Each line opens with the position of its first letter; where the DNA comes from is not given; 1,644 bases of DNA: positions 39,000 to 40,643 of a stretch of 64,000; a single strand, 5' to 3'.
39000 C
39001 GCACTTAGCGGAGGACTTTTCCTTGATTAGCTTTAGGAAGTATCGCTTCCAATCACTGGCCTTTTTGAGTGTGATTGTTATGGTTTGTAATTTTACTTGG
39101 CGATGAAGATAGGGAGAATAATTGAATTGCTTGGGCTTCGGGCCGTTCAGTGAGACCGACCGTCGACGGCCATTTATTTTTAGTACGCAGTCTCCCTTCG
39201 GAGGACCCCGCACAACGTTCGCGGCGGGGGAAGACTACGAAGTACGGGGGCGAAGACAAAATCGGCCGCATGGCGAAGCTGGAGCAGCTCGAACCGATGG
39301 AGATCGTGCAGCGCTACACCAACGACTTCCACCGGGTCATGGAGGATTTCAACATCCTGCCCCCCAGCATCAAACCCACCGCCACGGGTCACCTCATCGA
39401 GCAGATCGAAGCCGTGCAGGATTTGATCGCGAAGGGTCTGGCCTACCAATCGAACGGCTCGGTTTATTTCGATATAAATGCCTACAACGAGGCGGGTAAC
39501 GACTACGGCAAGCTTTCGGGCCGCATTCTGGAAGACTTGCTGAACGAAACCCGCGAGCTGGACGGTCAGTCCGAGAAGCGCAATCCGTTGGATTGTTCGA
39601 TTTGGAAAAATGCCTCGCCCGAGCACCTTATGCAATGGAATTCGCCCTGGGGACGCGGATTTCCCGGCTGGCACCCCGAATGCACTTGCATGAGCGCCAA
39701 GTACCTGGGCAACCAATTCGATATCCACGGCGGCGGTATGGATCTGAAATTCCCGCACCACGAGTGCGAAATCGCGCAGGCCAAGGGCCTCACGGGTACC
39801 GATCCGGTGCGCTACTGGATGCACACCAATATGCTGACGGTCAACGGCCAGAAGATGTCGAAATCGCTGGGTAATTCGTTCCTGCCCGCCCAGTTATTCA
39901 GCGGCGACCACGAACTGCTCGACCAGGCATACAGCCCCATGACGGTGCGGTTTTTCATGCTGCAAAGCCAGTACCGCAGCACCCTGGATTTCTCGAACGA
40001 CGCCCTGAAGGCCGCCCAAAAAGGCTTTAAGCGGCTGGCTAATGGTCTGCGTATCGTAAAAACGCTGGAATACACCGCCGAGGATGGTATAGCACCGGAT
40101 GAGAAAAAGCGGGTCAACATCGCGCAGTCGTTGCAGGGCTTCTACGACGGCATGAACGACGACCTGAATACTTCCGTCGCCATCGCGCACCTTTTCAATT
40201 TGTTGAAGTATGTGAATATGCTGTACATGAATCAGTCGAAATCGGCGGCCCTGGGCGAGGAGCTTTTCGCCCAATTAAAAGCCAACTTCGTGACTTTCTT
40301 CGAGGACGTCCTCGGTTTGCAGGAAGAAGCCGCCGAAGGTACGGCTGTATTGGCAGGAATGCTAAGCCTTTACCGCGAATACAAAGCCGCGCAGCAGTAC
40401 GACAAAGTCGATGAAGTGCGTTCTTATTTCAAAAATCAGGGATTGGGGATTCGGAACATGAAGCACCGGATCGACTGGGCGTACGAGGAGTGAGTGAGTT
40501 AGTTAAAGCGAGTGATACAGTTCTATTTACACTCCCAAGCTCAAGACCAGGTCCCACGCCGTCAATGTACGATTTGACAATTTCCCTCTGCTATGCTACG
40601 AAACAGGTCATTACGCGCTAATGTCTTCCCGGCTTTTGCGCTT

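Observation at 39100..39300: cysS lacks a recognisable N-terminal HIGH-motif region at the edge of the glycan island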

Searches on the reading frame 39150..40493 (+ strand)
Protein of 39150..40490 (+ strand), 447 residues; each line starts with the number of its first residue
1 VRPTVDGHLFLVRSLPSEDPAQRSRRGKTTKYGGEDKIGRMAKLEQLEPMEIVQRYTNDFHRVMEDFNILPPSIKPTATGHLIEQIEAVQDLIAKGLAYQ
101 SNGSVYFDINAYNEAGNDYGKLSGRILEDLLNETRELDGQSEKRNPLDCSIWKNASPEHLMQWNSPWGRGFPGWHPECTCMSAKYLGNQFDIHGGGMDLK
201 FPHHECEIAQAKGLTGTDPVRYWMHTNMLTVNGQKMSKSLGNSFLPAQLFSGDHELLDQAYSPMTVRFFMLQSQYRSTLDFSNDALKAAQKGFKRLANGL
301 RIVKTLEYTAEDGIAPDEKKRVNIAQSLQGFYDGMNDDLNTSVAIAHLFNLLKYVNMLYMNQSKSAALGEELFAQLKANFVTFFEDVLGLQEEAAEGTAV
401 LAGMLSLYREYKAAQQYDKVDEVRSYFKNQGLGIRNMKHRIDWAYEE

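Call 6: find_homologous_proteins(query=window:39150-40490:+)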
Query window:39150-40490:+ (447 aa): 8000 proteins with E <= 0.001 among 8000 candidates; the best 120 are listed.
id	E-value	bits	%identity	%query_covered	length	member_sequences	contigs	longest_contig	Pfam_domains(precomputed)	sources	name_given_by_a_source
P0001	1.6e-263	892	93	93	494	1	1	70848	PF09334.18,PF01406.26,PF00133.29,PF09190.18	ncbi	-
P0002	3.9e-262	888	93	93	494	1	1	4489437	PF09334.18,PF01406.26,PF00133.29,PF09190.18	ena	-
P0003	1.5e-261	886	92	93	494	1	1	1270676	PF09334.18,PF01406.26,PF00133.29,PF09190.18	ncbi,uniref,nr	ncbi:cysteine--tRNA ligase [Persicitalea jodogahamensis]|uniref:Cysteine--tRNA ligase n=1 Tax=Persic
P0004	3.2e-261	885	92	93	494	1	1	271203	PF09334.18,PF01406.26,PF00133.29,PF09190.18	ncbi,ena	-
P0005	4.9e-261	884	92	93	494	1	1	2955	PF09334.18,PF01406.26,PF00133.29,PF09190.18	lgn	-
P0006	7.0e-260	880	92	93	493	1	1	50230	PF09334.18,PF01406.26,PF00133.29,PF09190.18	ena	-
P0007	1.0e-259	880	92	93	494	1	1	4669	PF09334.18,PF01406.26,PF09190.18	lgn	-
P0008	1.7e-258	876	91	93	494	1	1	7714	PF09334.18,PF01406.26,PF00133.29,PF09190.18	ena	-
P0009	2.2e-258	875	91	93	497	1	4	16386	PF09334.18,PF01406.26,PF00133.29,PF09190.18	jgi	jgi:cysteinyl-tRNA synthetase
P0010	4.5e-258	874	91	93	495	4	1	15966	PF09334.18,PF01406.26,PF00133.29,PF09190.18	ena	-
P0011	4.6e-258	874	92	93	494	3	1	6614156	PF09334.18,PF01406.26,PF00133.29,PF09190.18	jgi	jgi:cysteinyl-tRNA synthetase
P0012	8.1e-258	874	92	93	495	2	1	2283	PF09334.18,PF01406.26,PF00133.29,PF09190.18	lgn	-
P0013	9.5e-258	873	91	93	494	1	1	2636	PF09334.18,PF01406.26,PF00133.29,PF09190.18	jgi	-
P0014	1.6e-257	873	92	93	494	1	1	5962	PF09334.18,PF01406.26,PF00133.29,PF09190.18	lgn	-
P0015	1.9e-257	872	91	93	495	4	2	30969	PF09334.18,PF01406.26,PF00133.29,PF09190.18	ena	-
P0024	4.3e-255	865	91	93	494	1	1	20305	PF09334.18,PF01406.26,PF00133.29,PF09190.18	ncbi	-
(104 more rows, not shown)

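Call 7: search_protein_families(library=pfam, proteins=[window:39150-40490:+])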
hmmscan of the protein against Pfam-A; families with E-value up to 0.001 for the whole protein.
window:39150-40490:+ (447 aa): 4 families
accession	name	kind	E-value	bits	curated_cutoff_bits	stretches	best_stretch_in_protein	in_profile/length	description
PF01406.26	tRNA-synt_1e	-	2.1e-74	251.1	27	1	35-290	58-300/301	tRNA synthetases class I (C) catalytic domain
PF09190.17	DALR_2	-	9.2e-09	36.2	22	1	331-389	2-54/57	DALR domain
PF00133.28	tRNA-synt_1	-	0.00014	21.2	22.7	1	191-281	330-413/414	tRNA synthetases class I (I, L, M and V)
PF09334.17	tRNA-synt_1g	-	0.00028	20.2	20.1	0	224-285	316-370/391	tRNA synthetases class I (M)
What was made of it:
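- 39248..40493 (+): cysS' : the 3' 84% of a cysteine-tRNA ligase gene (ortholog codons 81-494 plus stop). It retains KMSKS (ORF residues 235-239), three of the four zinc ligands and the DALR_2 anticodon-binding domain. Pfam domains are in call 7.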

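Call 9: find_encoding_contigs(protein=P0001, flank=10000, max_places=3)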
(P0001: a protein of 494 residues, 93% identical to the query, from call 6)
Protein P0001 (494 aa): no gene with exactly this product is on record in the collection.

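Call 10: find_encoding_contigs(protein=P0002, flank=10000, max_places=3)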
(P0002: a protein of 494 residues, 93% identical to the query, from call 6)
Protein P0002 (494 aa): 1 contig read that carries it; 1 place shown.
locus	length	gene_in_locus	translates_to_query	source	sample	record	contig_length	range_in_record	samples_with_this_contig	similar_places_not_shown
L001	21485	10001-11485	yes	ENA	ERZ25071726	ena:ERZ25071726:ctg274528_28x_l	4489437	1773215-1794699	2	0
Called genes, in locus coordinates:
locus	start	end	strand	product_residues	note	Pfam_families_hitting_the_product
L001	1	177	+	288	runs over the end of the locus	PF00165:HTH_AraC (faint), PF12833:HTH_18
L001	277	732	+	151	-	PF00111:Fer2 (weak), PF01799:Fer2_2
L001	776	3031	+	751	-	PF20256:MoCoBD_2, PF02738:MoCoBD_1, PF20256:MoCoBD_2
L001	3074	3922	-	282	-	PF13505:OMP_b-brl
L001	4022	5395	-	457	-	PF00474:SSF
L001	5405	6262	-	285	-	PF05153:MIOX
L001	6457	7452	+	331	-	PF00294:PfkB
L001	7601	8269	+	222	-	PF01081:Aldolase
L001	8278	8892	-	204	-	PF00485:PRK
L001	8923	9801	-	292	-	PF03102:NeuB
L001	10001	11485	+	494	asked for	PF00133:tRNA-synt_1 (faint), PF01406:tRNA-synt_1e, PF09334:tRNA-synt_1g (faint), PF09190:DALR_2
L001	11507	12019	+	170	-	PF02643:DUF192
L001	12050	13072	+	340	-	PF04389:Peptidase_M28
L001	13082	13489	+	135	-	-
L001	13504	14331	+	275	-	PF00072:Response_reg, PF04397:LytTR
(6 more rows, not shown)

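Call 11: find_encoding_contigs(protein=P0003, flank=10000, max_places=3)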
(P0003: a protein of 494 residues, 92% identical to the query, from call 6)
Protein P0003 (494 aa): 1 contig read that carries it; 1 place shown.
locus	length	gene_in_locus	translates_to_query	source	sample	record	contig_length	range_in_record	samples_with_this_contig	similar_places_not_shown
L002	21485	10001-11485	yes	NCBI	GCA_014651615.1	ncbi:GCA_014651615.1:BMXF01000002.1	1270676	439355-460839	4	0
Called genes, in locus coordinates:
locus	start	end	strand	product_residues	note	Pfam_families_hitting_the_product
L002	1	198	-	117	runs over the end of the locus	PF12732:YtxH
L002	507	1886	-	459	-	PF13855:LRR_8 (weak), PF12799:LRR_4 (weak), PF23598:LRR_14, PF13855:LRR_8, PF23598:LRR_14, PF13855:LRR_8, PF23211:LRR_LRWD1 (weak), PF13855:LRR_8 (weak), +3 more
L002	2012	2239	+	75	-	-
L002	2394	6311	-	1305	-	PF00801:PKD, PF18911:PKD_4, PF00801:PKD, PF18911:PKD_4, PF13585:CHU_C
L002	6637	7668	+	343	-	PF11751:PorP_SprF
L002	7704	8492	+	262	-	PF07978:NIPSNAP (weak)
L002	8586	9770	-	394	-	-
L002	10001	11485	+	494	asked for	PF00133:tRNA-synt_1 (faint), PF01406:tRNA-synt_1e, PF09334:tRNA-synt_1g (faint), PF09190:DALR_2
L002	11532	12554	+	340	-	PF04389:Peptidase_M28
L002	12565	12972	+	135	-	-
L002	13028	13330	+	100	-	-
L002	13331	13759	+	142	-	PF13470:PIN_3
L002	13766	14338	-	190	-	PF01467:CTP_transf_like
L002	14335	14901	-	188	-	PF00625:Guanylate_kin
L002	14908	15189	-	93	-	-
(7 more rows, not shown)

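Call 12: find_related_loci(query=window:39150-40490:+, collection=genome_contigs, flank=10000)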
Query window:39150-40490:+ (447 aa) in genome_contigs; peptide patterns used: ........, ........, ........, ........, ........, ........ (x = any residue, [..] = any of these).
599 stretches matched a pattern (row limit reached: there are more); 596 encode a relative of the query (tblastn E <= 1e-3); the best 80 are kept; 80 distinct loci.
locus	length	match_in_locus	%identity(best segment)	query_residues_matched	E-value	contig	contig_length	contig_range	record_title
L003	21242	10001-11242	85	34-447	0e+0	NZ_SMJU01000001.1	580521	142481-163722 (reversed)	Arundinibacter roseus strain DMA-K-7a NODE_1_length_580521_cov_40.406567, whole genome shotgun sequence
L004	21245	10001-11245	78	33-447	0e+0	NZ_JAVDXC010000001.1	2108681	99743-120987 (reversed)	Dyadobacter sp. BE34 Ga0454485_01, whole genome shotgun sequence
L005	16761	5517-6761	78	33-447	0e+0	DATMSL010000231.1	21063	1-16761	MAG TPA_asm: Dyadobacter sp. isolate SMAG_U12985 k141_169224, whole genome shotgun sequence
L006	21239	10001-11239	79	34-447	0e+0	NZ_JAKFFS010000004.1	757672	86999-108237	Dyadobacter sp. CY345 Scaffold4_1, whole genome shotgun sequence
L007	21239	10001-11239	79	34-447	0e+0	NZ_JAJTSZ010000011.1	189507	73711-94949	Dyadobacter sp. CY356 Scaffold11_1, whole genome shotgun sequence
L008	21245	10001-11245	78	33-447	0e+0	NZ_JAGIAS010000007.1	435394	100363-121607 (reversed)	MAG: Dyadobacter sp. isolate BIN28 scaffold7_cov0, whole genome shotgun sequence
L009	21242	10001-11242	86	34-447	0e+0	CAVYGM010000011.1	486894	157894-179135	MAG: uncultured Cytophagales bacterium isolate MFD01275.bin.2.135 genome assembly, contig: contig_26999, whole genome sh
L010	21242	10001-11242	78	34-447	0e+0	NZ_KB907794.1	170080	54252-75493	Dyadobacter beijingensis DSM 21582 H144DRAFT_scaffold00009.9, whole genome shotgun sequence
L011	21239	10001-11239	79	34-447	0e+0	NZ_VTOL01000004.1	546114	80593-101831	Dyadobacter sp. 3J3 NODE_4, whole genome shotgun sequence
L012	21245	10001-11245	78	33-447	0e+0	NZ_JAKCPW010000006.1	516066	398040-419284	Dyadobacter sp. CY261 Scaffold6_1, whole genome shotgun sequence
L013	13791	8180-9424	77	33-447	0e+0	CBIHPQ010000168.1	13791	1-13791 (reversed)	MAG TPA_asm: uncultured Dyadobacter sp. isolate SRR18156209_metabat2_25 genome assembly, contig: ERZ27336869.2961, whole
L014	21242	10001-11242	78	34-447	0e+0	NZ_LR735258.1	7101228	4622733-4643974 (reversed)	Dyadobacter sp. 32 isolate Dyadobacter sp. 32 sample 2 chromosome 1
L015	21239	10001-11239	79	34-447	0e+0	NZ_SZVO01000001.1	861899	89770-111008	Dyadobacter frigoris strain AR-3-8 contig1, whole genome shotgun sequence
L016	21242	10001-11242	77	34-447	0e+0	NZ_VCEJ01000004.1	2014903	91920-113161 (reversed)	Dyadobacter luticola strain T17 NODE_2, whole genome shotgun sequence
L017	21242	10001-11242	78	34-447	0e+0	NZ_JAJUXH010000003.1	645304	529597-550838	Dyadobacter sp. CY323 Scaffold3_1, whole genome shotgun sequence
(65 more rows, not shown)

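Call 20: list_cluster_members(proteins=[window:39150-40490:+, window:39270-40490:+, window:40776-42155:-, window:37613-38905:-, window:42424-45309:-, window:60718-62439:+, window:8854-9915:+, window:25494-28832:-, P0001, P0004])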
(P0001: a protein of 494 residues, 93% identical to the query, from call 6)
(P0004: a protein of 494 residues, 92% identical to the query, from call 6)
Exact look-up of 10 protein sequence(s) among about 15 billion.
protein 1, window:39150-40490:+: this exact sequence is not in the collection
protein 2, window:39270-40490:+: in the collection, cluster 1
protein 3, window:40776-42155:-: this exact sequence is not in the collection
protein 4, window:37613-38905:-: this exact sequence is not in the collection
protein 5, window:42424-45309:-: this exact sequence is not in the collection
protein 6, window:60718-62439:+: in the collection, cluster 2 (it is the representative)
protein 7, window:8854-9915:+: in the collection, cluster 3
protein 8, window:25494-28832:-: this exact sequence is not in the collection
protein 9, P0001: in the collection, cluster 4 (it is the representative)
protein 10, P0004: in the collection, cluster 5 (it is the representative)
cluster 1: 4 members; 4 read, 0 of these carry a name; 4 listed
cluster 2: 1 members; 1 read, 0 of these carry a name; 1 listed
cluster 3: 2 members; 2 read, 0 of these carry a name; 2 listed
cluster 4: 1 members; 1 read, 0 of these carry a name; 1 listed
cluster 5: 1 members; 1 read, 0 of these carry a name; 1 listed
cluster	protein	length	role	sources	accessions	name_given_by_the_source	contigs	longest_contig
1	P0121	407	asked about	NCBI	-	-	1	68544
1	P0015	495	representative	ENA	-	-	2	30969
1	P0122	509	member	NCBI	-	-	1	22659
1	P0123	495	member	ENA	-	-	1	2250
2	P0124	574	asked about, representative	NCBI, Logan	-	-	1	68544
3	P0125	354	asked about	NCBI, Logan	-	-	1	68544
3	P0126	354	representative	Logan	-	-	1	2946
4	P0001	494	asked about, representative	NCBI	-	-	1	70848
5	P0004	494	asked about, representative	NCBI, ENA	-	-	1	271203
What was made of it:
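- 39270..40493 (+): Alternative 407-aa reading from the internal ATG (MAKLEQ...). This is the form recorded for the source contig in the public protein collection (P0121). The 447-aa form is not in the collection (call 20).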

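Call 21: find_encoding_contigs(protein=window:39270-40493:+, flank=10000, max_places=10)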
Protein window:39270-40493:+ (407 aa): no gene with exactly this product is on record in the collection.

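Call 56: search_solved_structures(query=P0001, max_evalue=1e-30, show_alignments=1)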
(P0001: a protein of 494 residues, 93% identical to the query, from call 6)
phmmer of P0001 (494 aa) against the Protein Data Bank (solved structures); distinct sequences matched with E-value up to 1e-30: 8.
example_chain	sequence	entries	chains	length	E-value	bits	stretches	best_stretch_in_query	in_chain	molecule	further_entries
6ujd_A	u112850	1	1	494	3.1e-172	576.9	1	1-487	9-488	Cysteine--tRNA ligase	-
8qhp_A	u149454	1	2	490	1.1e-100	340.9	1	3-490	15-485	Cysteine--tRNA ligase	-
1li5_A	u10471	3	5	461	1.4e-87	297.7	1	3-490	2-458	CYSTEINYL-TRNA SYNTHETASE | Cysteine--tRNA ligase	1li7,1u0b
3tqo_A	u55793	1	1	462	5.9e-84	285.7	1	1-492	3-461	Cysteinyl-tRNA synthetase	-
3sp1_A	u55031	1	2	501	9.8e-74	252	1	1-486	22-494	Cysteinyl-tRNA synthetase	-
9yru_A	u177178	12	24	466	1.7e-53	185.3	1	3-292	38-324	Cysteine--tRNA ligase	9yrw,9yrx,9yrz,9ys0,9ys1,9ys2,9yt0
8hfm_A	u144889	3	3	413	1.6e-50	175.5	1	3-343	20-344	L-cysteine:1D-myo-inositol 2-amino-2-deoxy-alpha-D-glucopyranoside ligase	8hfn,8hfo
3c8z_A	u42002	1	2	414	1.6e-50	175.5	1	3-343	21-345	Cysteinyl-tRNA synthetase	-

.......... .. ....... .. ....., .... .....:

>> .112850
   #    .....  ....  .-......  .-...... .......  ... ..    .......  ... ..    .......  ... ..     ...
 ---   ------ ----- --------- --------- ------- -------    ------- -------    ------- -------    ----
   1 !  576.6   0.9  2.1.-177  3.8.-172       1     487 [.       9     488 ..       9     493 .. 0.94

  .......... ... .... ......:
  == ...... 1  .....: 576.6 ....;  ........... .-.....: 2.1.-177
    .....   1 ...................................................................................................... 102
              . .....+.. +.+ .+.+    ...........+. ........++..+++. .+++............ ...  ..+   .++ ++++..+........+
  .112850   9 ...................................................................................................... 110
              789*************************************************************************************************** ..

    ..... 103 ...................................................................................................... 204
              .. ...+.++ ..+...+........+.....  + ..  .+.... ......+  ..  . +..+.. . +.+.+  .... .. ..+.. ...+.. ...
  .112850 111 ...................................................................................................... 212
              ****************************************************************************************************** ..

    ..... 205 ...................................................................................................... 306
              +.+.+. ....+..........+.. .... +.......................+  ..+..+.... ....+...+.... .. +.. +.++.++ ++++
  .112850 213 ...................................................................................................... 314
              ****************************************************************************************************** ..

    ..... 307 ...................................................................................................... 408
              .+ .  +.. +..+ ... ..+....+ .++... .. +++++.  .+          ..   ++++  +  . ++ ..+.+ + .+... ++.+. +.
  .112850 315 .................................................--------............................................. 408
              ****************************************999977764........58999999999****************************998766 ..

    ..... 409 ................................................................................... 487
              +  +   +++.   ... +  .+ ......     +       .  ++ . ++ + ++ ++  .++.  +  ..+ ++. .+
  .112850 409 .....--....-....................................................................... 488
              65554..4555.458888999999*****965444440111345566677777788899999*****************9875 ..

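Call 68: find_encoding_contigs(protein=P0024, flank=3000, max_places=2)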
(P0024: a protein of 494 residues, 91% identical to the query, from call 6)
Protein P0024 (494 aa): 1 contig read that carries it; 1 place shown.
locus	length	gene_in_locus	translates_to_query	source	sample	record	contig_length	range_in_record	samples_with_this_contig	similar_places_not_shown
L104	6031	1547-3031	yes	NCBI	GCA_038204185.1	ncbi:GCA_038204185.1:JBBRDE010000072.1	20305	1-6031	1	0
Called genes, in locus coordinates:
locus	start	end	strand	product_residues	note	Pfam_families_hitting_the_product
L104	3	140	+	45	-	?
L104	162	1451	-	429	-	-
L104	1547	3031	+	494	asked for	PF00133:tRNA-synt_1 (faint), PF01406:tRNA-synt_1e, PF09334:tRNA-synt_1g (weak), PF09190:DALR_2 (weak)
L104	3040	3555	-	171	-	-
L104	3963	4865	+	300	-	PF04389:Peptidase_M28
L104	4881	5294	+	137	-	-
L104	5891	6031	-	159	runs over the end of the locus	-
